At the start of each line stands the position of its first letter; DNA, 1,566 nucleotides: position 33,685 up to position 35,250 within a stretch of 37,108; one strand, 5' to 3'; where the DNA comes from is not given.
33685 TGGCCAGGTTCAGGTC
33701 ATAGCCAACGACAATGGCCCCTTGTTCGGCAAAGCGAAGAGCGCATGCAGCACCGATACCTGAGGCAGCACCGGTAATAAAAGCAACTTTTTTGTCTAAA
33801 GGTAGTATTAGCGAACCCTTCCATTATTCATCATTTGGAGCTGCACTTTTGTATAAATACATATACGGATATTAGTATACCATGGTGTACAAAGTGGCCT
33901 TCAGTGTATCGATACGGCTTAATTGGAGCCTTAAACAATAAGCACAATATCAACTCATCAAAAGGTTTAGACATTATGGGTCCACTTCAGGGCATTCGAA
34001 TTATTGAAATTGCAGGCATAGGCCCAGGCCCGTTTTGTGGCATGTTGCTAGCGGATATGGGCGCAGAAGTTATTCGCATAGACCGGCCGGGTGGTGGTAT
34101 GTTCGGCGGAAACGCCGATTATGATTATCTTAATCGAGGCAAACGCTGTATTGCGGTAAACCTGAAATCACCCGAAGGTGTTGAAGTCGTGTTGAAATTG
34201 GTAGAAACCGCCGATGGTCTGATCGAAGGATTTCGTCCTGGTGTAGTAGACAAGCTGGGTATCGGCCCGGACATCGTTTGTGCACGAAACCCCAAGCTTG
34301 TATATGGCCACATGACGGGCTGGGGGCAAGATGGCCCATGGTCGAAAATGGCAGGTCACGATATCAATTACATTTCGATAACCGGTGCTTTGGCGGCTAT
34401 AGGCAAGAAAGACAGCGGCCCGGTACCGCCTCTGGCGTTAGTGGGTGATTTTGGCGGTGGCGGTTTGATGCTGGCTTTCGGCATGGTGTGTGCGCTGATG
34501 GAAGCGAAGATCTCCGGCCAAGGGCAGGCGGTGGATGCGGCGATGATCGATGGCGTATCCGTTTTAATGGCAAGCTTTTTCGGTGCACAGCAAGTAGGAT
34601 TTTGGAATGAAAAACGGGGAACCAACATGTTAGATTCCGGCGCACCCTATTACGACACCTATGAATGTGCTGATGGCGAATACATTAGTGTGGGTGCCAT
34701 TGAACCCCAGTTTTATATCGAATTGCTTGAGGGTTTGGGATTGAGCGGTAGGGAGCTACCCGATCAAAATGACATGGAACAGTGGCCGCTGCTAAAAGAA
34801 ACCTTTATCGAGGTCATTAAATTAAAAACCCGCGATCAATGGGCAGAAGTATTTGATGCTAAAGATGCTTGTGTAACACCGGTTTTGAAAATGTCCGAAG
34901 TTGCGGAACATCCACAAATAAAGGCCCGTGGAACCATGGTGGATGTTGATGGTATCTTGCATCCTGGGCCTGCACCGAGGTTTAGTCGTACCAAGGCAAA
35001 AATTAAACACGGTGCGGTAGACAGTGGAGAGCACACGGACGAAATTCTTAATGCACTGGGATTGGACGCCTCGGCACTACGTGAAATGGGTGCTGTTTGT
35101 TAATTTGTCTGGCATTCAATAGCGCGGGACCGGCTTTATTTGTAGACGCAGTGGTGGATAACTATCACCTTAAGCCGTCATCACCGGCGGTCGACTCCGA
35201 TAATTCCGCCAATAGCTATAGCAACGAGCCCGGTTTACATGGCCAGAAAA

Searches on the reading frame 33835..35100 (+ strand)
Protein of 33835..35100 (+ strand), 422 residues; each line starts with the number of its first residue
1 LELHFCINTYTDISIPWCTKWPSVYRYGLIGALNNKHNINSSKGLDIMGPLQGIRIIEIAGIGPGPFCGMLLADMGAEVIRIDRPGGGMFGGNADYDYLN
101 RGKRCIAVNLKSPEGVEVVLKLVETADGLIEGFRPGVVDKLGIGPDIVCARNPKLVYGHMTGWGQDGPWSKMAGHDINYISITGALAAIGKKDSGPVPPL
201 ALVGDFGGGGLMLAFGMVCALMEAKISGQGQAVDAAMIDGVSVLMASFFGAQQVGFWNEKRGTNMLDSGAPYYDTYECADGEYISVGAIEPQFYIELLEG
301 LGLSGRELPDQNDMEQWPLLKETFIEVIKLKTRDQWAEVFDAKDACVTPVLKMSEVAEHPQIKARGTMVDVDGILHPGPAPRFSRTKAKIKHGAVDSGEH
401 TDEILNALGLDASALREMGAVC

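Call 25: search_protein_families(library=pfam, proteins=[window:33835-35100:+], max_evalue=0.00001)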
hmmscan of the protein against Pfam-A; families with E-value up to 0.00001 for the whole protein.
window:33835-35100:+ (422 aa): 1 family
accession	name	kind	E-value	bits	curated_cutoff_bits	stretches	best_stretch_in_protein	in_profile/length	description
PF02515.22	CoA_transf_3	-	8.2e-84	282.2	23.3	1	51-401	1-366/366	CoA-transferase family III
